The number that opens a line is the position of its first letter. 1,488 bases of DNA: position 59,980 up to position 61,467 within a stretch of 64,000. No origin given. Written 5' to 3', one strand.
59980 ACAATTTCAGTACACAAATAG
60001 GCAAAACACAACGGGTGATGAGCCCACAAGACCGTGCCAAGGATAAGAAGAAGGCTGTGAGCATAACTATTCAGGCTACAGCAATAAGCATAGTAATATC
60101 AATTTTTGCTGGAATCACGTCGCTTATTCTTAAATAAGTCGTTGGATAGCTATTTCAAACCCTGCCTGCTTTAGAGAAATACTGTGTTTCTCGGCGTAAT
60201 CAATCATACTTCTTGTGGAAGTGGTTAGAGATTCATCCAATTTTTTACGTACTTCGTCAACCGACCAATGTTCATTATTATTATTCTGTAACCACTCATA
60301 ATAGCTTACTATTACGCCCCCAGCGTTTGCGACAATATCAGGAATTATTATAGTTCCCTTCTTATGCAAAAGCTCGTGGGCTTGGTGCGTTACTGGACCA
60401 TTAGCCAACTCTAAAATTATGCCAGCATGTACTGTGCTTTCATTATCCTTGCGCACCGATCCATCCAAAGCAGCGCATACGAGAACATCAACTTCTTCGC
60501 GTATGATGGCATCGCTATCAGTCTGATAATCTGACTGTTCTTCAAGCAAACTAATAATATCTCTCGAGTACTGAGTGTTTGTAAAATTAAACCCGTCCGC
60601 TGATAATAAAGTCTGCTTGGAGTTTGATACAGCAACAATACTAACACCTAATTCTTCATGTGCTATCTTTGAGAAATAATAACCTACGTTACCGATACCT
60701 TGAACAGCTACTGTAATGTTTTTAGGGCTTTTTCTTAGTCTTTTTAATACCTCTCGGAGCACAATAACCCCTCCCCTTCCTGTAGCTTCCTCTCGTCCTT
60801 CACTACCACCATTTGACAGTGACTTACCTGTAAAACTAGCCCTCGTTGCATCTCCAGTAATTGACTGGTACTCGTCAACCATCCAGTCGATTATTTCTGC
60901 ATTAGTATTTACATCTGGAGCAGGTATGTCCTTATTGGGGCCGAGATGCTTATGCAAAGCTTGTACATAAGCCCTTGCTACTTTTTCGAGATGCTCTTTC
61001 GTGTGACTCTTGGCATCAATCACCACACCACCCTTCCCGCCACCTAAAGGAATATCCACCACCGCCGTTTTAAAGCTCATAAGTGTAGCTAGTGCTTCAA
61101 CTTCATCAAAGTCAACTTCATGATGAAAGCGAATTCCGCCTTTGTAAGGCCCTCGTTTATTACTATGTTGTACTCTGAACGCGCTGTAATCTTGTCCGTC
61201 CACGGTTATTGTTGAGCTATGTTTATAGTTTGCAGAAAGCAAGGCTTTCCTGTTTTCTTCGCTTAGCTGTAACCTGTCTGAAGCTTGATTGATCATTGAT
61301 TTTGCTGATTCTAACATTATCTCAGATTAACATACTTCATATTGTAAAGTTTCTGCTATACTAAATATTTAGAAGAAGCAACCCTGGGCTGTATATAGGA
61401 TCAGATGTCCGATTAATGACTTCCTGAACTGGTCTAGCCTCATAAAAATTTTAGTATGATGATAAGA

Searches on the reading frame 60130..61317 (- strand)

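Call 51: search_protein_families(library=pfam, proteins=[window:60130-61317:-], max_evalue=0.001)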
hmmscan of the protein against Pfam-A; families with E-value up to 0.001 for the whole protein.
window:60130-61317:- (395 aa): 2 families
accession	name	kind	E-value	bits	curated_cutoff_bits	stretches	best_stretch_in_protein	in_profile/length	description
PF00208.27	ELFV_dehydrog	-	4.2e-53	181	23.4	1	170-394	1-233/241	Glutamate/Leucine/Phenylalanine/Valine dehydrogenase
PF02812.23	ELFV_dehydrog_N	-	7.3e-45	152.3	25.3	1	43-151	20-128/129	Glu/Leu/Phe/Val dehydrogenase, dimerisation domain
